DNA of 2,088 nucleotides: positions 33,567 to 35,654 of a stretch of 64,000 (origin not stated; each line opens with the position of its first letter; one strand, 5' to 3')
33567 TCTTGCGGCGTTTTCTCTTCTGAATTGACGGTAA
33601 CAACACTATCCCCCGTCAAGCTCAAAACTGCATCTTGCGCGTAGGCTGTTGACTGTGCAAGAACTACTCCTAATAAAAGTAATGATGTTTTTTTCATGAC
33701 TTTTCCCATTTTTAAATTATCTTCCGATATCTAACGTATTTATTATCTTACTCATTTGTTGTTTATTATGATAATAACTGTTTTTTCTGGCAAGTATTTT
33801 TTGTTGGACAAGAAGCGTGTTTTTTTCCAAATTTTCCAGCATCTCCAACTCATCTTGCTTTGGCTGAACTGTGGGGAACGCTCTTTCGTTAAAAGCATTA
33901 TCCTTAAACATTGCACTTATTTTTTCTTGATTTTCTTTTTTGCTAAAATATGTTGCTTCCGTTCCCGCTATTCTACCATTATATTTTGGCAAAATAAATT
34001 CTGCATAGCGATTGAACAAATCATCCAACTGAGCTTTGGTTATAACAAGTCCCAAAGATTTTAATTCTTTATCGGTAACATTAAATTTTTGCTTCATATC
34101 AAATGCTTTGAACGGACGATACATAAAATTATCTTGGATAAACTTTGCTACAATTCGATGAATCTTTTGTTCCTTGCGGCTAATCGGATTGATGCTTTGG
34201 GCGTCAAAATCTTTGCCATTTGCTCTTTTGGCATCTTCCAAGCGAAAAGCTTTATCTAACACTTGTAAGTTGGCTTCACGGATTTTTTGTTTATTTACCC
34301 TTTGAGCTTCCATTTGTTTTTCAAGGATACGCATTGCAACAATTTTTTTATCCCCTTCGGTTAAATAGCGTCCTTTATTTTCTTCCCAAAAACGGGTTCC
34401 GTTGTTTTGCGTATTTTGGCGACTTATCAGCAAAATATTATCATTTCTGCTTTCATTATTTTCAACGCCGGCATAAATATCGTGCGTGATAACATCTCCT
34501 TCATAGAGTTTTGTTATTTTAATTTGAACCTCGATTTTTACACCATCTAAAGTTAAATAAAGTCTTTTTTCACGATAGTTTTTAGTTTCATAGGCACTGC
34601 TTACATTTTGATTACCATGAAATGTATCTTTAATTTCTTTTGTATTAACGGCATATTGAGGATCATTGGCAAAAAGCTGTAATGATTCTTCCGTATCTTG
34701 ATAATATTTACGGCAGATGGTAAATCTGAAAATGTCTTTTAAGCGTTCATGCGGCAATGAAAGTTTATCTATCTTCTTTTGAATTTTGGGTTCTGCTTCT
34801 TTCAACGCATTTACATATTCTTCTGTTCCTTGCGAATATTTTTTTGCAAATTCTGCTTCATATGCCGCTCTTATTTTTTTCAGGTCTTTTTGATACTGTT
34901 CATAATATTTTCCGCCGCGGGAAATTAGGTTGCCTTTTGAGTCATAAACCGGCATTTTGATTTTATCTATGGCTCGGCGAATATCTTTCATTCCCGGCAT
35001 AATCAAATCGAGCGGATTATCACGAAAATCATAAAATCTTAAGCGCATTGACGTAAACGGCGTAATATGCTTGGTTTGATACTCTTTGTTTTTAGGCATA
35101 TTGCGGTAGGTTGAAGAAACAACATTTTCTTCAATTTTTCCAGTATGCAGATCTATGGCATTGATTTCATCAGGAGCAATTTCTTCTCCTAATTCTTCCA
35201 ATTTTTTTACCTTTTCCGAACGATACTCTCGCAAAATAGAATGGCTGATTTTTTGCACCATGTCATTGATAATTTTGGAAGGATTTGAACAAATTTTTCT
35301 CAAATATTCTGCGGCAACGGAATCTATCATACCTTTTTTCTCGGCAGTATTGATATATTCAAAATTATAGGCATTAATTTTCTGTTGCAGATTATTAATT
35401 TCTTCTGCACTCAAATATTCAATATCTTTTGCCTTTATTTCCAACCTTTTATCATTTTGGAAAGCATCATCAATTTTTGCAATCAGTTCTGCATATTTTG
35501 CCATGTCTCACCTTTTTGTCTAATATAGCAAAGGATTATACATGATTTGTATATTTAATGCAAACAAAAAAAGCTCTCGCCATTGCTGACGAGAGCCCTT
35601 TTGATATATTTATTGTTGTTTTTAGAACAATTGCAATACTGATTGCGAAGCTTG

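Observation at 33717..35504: Orphan RelA/SpoT-like (alarmone synthetase/toxSAS-type) enzyme right behind the flagellin array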

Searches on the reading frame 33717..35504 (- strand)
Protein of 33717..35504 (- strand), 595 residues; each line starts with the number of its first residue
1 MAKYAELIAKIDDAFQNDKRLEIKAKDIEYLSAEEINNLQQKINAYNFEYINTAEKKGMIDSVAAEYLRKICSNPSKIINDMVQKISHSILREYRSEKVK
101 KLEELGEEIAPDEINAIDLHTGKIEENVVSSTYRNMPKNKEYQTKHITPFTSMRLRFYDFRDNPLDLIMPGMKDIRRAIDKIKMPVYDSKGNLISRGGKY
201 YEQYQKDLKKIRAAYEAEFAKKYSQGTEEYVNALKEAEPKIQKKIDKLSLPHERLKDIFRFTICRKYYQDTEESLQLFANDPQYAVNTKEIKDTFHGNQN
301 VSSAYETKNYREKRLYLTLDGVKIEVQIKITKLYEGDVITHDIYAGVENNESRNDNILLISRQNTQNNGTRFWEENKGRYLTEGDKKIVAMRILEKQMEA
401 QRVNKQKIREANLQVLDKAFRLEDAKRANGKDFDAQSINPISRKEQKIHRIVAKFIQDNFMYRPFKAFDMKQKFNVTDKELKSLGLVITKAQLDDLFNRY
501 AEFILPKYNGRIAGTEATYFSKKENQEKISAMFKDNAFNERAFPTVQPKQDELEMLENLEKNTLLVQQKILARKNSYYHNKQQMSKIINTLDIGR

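Call 3: search_protein_families(library=pfam, proteins=[window:33717-35504:-], max_evalue=10)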
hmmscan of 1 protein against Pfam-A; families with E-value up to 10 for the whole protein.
window:33717-35504:- (595 aa): 1 family
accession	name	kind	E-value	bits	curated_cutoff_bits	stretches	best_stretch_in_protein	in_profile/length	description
PF17606.7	DUF5502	-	0.45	11.7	27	1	23-73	20-69/87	Family of unknown function (DUF5502)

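Call 4: search_protein_families(library=ncbifam, proteins=[window:33717-35504:-], max_evalue=10)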
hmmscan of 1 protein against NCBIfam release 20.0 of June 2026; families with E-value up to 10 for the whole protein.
window:33717-35504:- (595 aa): 0 families

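Call 5: search_solved_structures(query=window:33717-35504:-, max_evalue=10, show_alignments=2)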
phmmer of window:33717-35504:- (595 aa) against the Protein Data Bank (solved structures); distinct sequences matched with E-value up to 10: 0.

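Call 7: find_homologous_proteins(query=window:33717-35504:-, max_evalue=0.001)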
Query window:33717-35504:- (595 aa): 36 proteins with E <= 0.001 among 8000 candidates.
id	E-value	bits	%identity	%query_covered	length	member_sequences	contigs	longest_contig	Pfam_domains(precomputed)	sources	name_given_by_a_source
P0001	0.0e+0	1297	100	100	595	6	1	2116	-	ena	-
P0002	0.0e+0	1132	88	100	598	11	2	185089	-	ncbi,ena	-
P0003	0.0e+0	1056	81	98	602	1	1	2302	-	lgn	-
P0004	4.7e-293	991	77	99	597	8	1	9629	-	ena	-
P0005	6.2e-286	967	75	98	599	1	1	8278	-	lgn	-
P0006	9.9e-262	888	70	98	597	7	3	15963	-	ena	-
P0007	4.8e-241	819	64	99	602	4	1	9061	-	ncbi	-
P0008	4.4e-237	806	65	99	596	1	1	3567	-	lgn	-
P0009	1.2e-232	792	71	85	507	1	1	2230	-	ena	-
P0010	7.7e-227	772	62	98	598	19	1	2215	-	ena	-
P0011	4.7e-222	757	61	100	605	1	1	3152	-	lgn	-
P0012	1.0e-187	643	57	89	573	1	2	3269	-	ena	-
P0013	1.8e-187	642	58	89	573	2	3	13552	-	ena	-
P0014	7.0e-187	641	58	89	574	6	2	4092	-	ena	-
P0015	5.0e-178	611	51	98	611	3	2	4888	-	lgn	-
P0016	3.6e-175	602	51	98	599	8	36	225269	-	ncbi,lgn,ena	-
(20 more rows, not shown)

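Call 11: search_solved_structures(query=A1, max_evalue=10, show_alignments=3)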
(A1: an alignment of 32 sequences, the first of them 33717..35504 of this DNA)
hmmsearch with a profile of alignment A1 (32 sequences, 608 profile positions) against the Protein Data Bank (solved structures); distinct sequences matched with E-value up to 10: 3.
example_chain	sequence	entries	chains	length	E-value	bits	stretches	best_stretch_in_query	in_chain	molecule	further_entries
3ezs_A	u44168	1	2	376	0.26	13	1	45-86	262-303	aminotransferase AspB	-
8hac_A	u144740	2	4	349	0.5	12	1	5-96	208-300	ATPase ASNA1 homolog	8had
6jbp_B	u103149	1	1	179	0.71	11.5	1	185-201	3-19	Kunitz-type trypsin inhibitor-like 2 protein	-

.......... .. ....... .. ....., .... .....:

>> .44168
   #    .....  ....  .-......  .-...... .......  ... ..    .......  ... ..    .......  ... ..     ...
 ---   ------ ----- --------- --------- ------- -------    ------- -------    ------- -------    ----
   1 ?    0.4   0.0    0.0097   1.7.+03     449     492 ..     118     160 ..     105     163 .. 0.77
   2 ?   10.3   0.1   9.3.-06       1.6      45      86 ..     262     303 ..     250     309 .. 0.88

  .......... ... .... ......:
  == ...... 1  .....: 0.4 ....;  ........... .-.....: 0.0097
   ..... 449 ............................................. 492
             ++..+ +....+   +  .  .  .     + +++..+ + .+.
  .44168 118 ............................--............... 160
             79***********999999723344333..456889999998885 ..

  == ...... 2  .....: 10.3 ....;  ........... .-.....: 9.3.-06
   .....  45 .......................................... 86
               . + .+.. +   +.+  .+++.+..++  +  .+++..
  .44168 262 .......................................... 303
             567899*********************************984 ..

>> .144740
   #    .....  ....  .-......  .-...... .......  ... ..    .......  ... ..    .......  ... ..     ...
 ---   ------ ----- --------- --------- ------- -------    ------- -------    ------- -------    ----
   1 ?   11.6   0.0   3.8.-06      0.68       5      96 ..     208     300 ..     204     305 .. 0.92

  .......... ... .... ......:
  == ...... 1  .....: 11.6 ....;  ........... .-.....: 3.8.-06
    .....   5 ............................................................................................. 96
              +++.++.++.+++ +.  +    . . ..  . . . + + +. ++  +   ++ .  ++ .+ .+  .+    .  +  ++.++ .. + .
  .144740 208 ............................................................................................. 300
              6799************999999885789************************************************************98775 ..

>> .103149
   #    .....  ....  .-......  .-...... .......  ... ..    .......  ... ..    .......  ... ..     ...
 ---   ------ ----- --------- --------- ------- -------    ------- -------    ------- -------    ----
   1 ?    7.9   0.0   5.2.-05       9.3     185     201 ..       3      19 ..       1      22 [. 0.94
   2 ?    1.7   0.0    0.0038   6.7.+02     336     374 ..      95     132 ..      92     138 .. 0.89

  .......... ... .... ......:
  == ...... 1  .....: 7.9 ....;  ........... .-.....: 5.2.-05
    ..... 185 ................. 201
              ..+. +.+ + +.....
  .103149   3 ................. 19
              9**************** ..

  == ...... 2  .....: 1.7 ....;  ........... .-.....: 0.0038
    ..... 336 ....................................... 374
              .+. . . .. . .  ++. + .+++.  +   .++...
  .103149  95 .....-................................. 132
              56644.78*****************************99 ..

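Call 17: find_encoding_contigs(protein=P0016, flank=8000, max_places=4)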
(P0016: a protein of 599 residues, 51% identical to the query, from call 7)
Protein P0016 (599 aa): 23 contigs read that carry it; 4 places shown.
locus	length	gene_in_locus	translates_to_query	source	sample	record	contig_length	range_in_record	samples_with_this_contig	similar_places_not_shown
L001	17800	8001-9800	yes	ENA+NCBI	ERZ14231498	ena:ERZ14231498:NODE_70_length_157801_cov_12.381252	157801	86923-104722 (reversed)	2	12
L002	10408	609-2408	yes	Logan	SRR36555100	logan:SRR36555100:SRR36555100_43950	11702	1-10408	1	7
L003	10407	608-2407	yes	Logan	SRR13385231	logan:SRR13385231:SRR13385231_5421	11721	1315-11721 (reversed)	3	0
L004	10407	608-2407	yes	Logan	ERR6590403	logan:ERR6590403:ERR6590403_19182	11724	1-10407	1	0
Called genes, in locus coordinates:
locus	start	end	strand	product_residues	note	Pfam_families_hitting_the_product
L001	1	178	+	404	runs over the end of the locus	PF00350:Dynamin_N (faint), PF01926:MMR_HSR1, PF02421:FeoB_N (faint), PF18128:HydF_dimer, PF18133:HydF_tetramer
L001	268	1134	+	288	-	PF13344:Hydrolase_6 (weak), PF00702:Hydrolase (weak), PF13242:Hydrolase_like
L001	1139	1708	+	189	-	-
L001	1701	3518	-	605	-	PF13555:AAA_29 (faint), PF00005:ABC_tran, PF01926:MMR_HSR1 (faint), PF02463:SMC_N (faint), PF13191:AAA_16 (faint), PF13304:AAA_21 (faint), PF00005:ABC_tran, PF16326:ABC_tran_CTD, +1 more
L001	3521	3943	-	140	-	-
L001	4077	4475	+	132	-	PF07378:FlbT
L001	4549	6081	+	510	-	PF00669:Flagellin_N, PF00700:Flagellin_C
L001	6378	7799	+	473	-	PF00669:Flagellin_N, PF00700:Flagellin_C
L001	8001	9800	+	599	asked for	-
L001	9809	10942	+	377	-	PF23310:TPR_27 (faint), PF08238:Sel1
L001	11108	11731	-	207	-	PF05494:MlaC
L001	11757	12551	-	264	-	PF04333:MlaA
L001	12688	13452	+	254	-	PF00149:Metallophos, PF12850:Metallophos_2 (weak)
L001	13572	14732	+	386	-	PF00155:Aminotran_1_2 (weak), PF01041:DegT_DnrJ_EryC1, PF01212:Beta_elim_lyase (weak)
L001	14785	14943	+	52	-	-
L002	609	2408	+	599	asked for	-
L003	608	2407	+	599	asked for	-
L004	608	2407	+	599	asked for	-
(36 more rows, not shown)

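Call 18: find_encoding_contigs(protein=P0002, flank=8000, max_places=3)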
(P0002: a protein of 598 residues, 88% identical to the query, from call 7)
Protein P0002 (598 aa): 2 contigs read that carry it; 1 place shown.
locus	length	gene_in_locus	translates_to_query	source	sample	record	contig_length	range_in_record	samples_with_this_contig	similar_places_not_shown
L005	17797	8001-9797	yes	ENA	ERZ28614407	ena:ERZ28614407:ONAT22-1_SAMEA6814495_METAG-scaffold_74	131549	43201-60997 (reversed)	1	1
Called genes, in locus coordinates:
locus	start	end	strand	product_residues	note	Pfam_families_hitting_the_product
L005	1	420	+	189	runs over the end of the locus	-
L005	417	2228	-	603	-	PF13555:AAA_29 (faint), PF00005:ABC_tran, PF02463:SMC_N (faint), PF13175:AAA_15 (faint), PF13191:AAA_16 (faint), PF13304:AAA_21 (faint), PF00005:ABC_tran, PF16326:ABC_tran_CTD, +1 more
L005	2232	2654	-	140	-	-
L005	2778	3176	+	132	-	PF07378:FlbT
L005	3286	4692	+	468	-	PF00669:Flagellin_N, PF00700:Flagellin_C (weak)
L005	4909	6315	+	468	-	PF00669:Flagellin_N, PF00700:Flagellin_C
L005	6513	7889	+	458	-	PF00669:Flagellin_N, PF00700:Flagellin_C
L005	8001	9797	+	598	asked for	-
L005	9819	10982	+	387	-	PF23310:TPR_27 (faint), PF08238:Sel1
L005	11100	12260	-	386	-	PF00155:Aminotran_1_2 (weak), PF01041:DegT_DnrJ_EryC1, PF01212:Beta_elim_lyase (weak)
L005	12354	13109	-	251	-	PF00149:Metallophos, PF12850:Metallophos_2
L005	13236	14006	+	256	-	PF04333:MlaA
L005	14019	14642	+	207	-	PF05494:MlaC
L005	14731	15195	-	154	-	-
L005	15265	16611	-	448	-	PF00289:Biotin_carb_N, PF02222:ATP-grasp, PF02786:CPSase_L_D2, PF07478:Dala_Dala_lig_C, PF02785:Biotin_carb_C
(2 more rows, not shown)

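Call 19: predict_structure(alignment_id=A1)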
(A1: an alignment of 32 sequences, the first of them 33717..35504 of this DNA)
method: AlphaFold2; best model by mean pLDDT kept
length: 595 residues; sequences in the alignment: 32
mean_pLDDT: 78.7   pTM: 0.58
mean pLDDT of the five models: 78.7, 77.6, 76.6, 76.6, 75.9
residues with pLDDT >= 90: 147; 70-90: 298; 50-70: 103; < 50: 47
segments of 3 or more residues with pLDDT < 50: 300-309, 333-338, 350-352, 354-357, 543-545, 558-564, 591-595
pLDDT, mean of each block of 10 residues (from residue 1): 83 88 87 91 93 92 93 91 91 85 86 87 79 72 90 89 84 90 89 87 92 88 86 88 89 90 81 87 88 61 45 85 88 48 61 51 68 67 76 76 75 88 88 88 89 83 72 85 86 91 83 65 77 63 51 53 49 60 53 42
secondary structure, 60 per line:
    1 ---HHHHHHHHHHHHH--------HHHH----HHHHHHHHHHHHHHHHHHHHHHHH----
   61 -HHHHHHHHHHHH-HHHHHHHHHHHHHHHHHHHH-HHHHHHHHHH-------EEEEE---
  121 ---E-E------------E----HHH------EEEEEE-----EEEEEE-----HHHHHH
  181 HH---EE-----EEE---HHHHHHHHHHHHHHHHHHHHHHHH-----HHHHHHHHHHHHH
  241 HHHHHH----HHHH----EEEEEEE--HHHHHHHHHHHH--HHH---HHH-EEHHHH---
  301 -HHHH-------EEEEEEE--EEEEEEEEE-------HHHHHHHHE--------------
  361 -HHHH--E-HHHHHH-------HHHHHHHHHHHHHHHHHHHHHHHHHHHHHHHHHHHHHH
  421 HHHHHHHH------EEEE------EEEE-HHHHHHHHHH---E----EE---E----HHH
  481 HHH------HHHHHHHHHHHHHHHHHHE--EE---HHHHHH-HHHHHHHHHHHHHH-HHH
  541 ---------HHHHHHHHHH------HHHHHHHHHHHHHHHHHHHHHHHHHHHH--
elements in order: H4-16 H25-28 H33-56 H62-73 H75-94 H96-105 E113-117 E153-158 E164-169 H175-182 E193-195 H199-222 H228-246 H251-254 E259-265 H268-279 H294-297 H302-305 E313-319 E322-330 H338-345 H362-365 H370-375 H383-428 E435-438 E445-448 H450-459 H478-483 H490-507 H516-521 H523-536 H550-559 H566-593

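Call 21: fold_search(model_id=the predicted structure, library=pdb)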
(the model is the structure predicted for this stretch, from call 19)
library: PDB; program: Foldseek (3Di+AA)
matches with E <= 10: 549; with E <= 0.001: 0
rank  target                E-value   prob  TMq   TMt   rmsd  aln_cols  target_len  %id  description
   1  5ded_D                1.7e-03  0.98  0.11  0.31  19.7       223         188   16  Crystal structure of the small alarmone synthethase 1 from Bacillus subtilis bound to its product pppGpp (released 2015-10-28)
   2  5ded_C                2.0e-03  0.97  0.12  0.32  20.6       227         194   12  Crystal structure of the small alarmone synthethase 1 from Bacillus subtilis bound to its product pppGpp (released 2015-10-28)
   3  5ded_E                2.2e-03  0.98  0.12  0.32  19.6       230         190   15  Crystal structure of the small alarmone synthethase 1 from Bacillus subtilis bound to its product pppGpp (released 2015-10-28)
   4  24io_B                2.4e-03  0.97  0.12  0.22  15.1       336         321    9  Crystal structure of the RelSeq N-terminal domain from Streptococcus equisimilis in complex with pppGpp (released 2026-03-18)
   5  8pu4_A                2.7e-03  0.96  0.09  0.29  16.0       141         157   16  FaRel2 bound to the ATP analogue, APCPP (released 2024-07-24)
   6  7qpr_A                2.9e-03  0.99  0.10  0.09  17.6       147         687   10  Structure of full length SpoT (released 2023-01-18)
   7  7qpr_B                2.9e-03  0.99  0.11  0.10  17.8       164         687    9  Structure of full length SpoT (released 2023-01-18)
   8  7qpr_D                3.0e-03  0.99  0.11  0.10  18.0       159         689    8  Structure of full length SpoT (released 2023-01-18)
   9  5ded_F                3.2e-03  0.99  0.11  0.31  20.8       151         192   19  Crystal structure of the small alarmone synthethase 1 from Bacillus subtilis bound to its product pppGpp (released 2015-10-28)
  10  7qpr_C                3.8e-03  0.99  0.10  0.09  17.6       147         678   10  Structure of full length SpoT (released 2023-01-18)
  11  5ded_H                4.0e-03  0.93  0.12  0.32  20.1       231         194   15  Crystal structure of the small alarmone synthethase 1 from Bacillus subtilis bound to its product pppGpp (released 2015-10-28)
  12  3l9d_A                4.2e-03  0.99  0.11  0.30  20.0       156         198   11  The Crystal Structure of smu.1046c from Streptococcus mutans UA159 (released 2011-01-12)
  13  5ded_B                4.7e-03  0.98  0.11  0.30  20.3       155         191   18  Crystal structure of the small alarmone synthethase 1 from Bacillus subtilis bound to its product pppGpp (released 2015-10-28)
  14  6ex0_A                5.0e-03  0.95  0.11  0.31  19.3       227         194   11  Crystal structure of RelP (SAS2) from Staphylococcus aureus bound to pppGpp in the post-catalytic state (released 2018-01-24)
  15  5dec_B                5.6e-03  0.93  0.13  0.35  20.1       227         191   14  Crystal structure of the small alarmone synthetase 1 from Bacillus subtilis (released 2015-10-28)
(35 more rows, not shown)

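Call 22: search_protein_representatives(alignment_id=A1)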
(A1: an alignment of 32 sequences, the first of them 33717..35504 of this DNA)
Query: 32 sequences, 608 profile positions. Proteins with E-value up to 0.001 (for the whole library): 46; up to 1e-10: 30; up to 1e-30: 7. The best 46 are listed.
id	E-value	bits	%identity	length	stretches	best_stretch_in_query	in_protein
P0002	8.9e-289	975.7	-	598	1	1-597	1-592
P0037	8.2e-174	596.0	-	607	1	1-598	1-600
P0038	8.6e-52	193.0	-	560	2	226-597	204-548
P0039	1.6e-47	178.9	-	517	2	216-566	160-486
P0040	1.3e-32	129.6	-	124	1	464-555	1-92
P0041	2.7e-31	125.3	-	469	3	24-183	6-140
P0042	6.0e-31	124.1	-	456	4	238-356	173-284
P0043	5.5e-30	121.0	-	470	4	143-348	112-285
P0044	5.5e-30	120.9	-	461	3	246-534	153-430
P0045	1.7e-27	112.7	-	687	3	218-352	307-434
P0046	6.8e-26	107.4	-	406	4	252-348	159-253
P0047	7.5e-25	104.0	-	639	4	227-358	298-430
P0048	1.2e-24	103.4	-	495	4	228-347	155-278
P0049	1.5e-24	103.0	-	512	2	137-488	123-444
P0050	8.6e-24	100.5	-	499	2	34-315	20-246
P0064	1.3e-11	60.3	-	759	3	212-584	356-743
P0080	1.2e-04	37.3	-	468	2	165-353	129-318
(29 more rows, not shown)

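Call 25: search_protein_families(library=pfam, alignment_id=A2, max_evalue=1)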
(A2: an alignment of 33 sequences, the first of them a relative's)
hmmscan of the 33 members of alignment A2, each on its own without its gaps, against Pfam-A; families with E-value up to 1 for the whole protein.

A. member 1, P0037 (607 aa): 2 families
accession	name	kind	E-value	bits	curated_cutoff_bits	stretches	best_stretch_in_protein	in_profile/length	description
PF22941.1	TADA2A-like_3rd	-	0.064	13.8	27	1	377-414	35-72/77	Transcriptional adapter 2-alpha-like domain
PF04607.23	RelA_SpoT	-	0.61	10.8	27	1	234-328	4-92/113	Region found in RelA / SpoT proteins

B. families by the number of members that match (of 33 scanned): 53 families (the first 25 are shown)
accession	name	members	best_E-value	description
PF10123.14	Mu-like_Pro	2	0.0033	Mu-like prophage I protein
PF23202.1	PAH_ZNF598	2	0.03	ZNF598 PAH domain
PF04607.23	RelA_SpoT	2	0.073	Region found in RelA / SpoT proteins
PF18949.5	DUF5693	2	0.21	Family of unknown function (DUF5693)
PF05114.20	MbnB_TglH_ChrH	1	0.00033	RiPP precursor modification enzyme MbnB/TglH/ChrH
PF17618.7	SL4P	1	0.00057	Uncharacterized Strongylid L4 protein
PF09820.16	AAA-ATPase_like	1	0.00073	Predicted AAA-ATPase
PF17144.9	Ribosomal_L5e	1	0.0033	Ribosomal large subunit proteins 60S L5, and 50S L18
PF21760.3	SecD_1st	1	0.013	Protein translocase subunit SecDF, P1 domain, N-terminal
PF23349.2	BBS7_hp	1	0.014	BBS7 hairpin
PF11348.13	DUF3150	1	0.014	Protein of unknown function (DUF3150)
PF05219.18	DREV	1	0.015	DREV methyltransferase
PF18628.8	P2_N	1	0.019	Viral coat protein P2 N-terminal domain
PF16078.10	2-oxogl_dehyd_N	1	0.021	2-oxoglutarate dehydrogenase N-terminus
PF13683.12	rve_3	1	0.023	Integrase core domain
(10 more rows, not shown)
